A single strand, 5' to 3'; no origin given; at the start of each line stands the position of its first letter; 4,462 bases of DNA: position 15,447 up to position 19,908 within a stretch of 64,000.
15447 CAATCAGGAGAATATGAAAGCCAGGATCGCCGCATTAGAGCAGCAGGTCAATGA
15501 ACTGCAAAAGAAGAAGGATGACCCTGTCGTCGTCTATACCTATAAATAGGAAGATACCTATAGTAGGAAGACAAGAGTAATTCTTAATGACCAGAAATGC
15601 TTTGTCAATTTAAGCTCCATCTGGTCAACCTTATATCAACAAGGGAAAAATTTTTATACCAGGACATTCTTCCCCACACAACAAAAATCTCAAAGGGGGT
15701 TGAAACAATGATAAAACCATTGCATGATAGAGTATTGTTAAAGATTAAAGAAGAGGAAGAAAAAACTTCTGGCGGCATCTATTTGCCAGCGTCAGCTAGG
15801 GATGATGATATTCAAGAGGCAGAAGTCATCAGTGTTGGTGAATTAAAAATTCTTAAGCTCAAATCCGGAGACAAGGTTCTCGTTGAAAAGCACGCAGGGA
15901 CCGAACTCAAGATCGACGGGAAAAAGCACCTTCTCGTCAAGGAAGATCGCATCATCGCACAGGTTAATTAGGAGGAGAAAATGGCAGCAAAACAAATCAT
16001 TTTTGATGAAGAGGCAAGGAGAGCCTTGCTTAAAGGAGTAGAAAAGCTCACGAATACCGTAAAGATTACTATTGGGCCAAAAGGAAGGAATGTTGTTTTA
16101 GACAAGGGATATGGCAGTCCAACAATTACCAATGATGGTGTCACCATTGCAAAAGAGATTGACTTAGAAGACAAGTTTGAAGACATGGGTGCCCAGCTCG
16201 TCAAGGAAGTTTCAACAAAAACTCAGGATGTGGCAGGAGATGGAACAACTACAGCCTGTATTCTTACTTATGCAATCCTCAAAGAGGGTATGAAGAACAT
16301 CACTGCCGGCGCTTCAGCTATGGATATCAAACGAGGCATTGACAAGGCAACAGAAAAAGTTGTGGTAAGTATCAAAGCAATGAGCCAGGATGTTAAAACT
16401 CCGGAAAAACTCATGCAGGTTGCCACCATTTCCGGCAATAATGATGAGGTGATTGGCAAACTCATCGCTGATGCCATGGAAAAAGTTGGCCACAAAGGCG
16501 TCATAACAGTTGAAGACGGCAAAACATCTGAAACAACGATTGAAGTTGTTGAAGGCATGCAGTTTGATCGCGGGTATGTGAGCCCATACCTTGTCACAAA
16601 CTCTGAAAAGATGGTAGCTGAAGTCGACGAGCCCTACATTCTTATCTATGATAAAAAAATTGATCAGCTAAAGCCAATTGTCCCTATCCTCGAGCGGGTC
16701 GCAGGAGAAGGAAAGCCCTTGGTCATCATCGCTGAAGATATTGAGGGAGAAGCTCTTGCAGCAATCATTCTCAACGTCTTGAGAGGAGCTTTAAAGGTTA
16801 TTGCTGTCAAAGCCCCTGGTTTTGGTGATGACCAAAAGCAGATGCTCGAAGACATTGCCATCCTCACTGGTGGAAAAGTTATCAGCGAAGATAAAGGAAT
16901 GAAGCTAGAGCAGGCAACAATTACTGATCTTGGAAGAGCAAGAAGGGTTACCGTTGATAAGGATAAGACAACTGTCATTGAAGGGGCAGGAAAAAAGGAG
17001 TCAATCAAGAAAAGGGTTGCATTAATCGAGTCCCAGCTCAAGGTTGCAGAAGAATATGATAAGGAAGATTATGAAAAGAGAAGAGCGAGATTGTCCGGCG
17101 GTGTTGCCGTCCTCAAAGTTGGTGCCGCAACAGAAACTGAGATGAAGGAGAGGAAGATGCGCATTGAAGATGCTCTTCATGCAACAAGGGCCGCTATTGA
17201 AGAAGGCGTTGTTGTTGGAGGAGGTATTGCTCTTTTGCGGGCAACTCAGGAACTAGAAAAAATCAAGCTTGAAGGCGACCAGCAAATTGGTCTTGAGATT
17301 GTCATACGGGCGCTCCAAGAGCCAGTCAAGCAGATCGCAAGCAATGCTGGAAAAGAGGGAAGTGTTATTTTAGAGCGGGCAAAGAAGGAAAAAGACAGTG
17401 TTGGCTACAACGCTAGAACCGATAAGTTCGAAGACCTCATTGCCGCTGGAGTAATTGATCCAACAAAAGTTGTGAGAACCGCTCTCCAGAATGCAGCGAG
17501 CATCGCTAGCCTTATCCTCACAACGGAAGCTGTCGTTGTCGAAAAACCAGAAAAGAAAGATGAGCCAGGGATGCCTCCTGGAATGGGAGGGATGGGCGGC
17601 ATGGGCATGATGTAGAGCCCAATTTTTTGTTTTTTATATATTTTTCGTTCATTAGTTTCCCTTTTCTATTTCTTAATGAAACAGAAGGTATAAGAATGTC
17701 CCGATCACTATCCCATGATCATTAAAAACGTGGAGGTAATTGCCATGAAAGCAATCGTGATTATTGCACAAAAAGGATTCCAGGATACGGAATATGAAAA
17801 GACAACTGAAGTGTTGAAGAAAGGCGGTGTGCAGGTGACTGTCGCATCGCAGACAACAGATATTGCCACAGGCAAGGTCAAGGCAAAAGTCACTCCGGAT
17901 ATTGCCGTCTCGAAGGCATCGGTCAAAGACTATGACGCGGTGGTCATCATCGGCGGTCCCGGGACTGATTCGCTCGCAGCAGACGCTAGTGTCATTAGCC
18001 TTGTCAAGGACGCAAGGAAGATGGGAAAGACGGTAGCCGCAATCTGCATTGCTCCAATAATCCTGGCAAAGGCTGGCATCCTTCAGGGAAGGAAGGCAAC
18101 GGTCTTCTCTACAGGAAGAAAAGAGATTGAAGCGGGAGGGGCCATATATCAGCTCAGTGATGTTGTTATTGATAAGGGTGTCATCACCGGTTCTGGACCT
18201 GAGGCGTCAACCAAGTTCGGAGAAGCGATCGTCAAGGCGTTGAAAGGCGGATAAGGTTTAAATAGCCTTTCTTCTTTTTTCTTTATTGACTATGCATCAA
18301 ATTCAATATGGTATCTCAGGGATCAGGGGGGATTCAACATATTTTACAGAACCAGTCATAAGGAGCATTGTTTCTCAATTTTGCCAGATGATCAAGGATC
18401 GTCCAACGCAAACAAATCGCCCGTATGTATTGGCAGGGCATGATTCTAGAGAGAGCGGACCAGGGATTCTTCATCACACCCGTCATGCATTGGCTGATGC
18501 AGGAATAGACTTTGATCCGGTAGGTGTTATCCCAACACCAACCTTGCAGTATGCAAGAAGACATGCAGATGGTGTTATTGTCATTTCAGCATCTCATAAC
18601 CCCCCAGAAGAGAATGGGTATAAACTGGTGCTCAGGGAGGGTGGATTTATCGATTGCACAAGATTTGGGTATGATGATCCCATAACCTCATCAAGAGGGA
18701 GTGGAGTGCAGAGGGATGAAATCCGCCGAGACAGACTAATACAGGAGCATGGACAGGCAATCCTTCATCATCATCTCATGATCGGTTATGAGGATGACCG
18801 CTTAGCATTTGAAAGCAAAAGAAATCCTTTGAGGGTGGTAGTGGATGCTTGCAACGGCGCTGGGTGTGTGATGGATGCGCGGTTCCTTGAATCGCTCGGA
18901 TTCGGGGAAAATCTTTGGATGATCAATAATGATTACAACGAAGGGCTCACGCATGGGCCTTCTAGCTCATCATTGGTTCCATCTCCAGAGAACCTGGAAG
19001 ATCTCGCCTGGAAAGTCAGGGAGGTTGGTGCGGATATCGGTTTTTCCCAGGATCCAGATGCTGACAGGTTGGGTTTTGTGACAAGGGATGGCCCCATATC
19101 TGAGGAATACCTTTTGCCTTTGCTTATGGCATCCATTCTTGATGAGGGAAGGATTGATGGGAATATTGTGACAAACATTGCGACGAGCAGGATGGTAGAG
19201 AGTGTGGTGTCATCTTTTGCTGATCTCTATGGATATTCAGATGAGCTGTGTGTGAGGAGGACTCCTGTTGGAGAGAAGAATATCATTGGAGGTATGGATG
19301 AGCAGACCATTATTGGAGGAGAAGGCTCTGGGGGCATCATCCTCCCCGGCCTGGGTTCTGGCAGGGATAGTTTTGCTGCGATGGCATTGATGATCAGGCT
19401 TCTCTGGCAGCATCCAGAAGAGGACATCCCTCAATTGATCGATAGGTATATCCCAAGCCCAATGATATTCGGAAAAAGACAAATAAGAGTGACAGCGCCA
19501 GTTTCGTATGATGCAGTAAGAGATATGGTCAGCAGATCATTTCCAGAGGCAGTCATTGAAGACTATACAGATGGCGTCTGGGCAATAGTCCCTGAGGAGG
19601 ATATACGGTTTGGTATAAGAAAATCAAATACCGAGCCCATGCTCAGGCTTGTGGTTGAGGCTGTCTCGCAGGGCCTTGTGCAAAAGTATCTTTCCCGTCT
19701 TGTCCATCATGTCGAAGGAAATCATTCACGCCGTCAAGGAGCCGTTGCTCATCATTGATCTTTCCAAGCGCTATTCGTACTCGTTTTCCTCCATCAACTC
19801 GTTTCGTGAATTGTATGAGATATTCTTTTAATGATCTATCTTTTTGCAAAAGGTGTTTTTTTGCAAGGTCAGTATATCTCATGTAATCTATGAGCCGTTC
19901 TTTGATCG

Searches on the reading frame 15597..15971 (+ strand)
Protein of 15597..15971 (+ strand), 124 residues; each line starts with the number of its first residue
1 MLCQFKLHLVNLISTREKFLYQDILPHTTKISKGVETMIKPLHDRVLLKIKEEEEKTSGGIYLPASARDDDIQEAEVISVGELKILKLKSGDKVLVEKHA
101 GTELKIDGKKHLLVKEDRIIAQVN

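Call 5: search_protein_families(library=pfam, proteins=[window:15597-15971:+], max_evalue=0.01)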
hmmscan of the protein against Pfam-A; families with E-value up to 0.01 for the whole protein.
window:15597-15971:+ (124 aa): 1 family
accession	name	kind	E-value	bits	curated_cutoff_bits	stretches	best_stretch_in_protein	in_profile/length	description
PF00166.26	Cpn10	-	1.3e-23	83.2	21.1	1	39-122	2-92/93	Chaperonin 10 Kd subunit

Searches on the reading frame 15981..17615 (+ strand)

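Call 5: search_protein_families(library=pfam, proteins=[window:15981-17615:+], max_evalue=0.01)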
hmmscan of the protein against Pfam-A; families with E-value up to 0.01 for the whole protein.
window:15981-17615:+ (544 aa): 1 family
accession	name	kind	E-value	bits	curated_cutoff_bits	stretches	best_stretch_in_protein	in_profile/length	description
PF00118.29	Cpn60_TCP1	-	3.6e-79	267.2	34.3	1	23-523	1-490/490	TCP-1/cpn60 chaperonin family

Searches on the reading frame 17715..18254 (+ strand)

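Call 5: search_protein_families(library=pfam, proteins=[window:17715-18254:+], max_evalue=0.01)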
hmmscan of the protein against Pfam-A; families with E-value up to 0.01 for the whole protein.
window:17715-18254:+ (179 aa): 2 families
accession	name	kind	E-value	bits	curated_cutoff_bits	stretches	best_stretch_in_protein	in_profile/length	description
PF01965.30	DJ-1_PfpI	-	2.4e-38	132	26.6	1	12-174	2-164/165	DJ-1/PfpI family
PF18011.7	Catalase_C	-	0.0039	17.2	24.6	1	18-131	9-123/150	C-terminal domain found in long catalases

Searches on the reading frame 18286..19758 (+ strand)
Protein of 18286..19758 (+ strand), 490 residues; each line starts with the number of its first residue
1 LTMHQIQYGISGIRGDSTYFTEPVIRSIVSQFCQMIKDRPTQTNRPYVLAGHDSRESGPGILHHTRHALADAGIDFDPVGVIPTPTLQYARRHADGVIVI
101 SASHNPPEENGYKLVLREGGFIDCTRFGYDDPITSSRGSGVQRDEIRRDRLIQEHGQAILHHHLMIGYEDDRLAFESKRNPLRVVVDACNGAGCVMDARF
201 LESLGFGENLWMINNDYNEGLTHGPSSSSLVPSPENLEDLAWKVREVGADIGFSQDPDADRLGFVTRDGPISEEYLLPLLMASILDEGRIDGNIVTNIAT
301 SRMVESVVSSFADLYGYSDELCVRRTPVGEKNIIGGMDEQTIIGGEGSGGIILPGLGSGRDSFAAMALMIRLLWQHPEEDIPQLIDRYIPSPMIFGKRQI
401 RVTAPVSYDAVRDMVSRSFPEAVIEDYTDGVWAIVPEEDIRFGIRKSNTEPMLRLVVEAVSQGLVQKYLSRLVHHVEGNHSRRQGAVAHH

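Call 5: search_protein_families(library=pfam, proteins=[window:18286-19758:+], max_evalue=0.01)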
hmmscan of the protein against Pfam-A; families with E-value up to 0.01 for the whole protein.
window:18286-19758:+ (490 aa): 4 families
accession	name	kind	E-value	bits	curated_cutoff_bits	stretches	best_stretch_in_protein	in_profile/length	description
PF02878.22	PGM_PMM_I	-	3.6e-23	82.2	22.5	1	8-122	4-119/138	Phosphoglucomutase/phosphomannomutase, alpha/beta/alpha domain I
PF02879.22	PGM_PMM_II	-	1.3e-14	55.1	29.3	1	177-269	16-103/103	Phosphoglucomutase/phosphomannomutase, alpha/beta/alpha domain II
PF02880.22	PGM_PMM_III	-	1.2e-09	38.7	20.7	1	276-385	5-108/115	Phosphoglucomutase/phosphomannomutase, alpha/beta/alpha domain III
PF00408.26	PGM_PMM_IV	-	6.8e-09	36.1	23.1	1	414-473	21-66/68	Phosphoglucomutase/phosphomannomutase, C-terminal domain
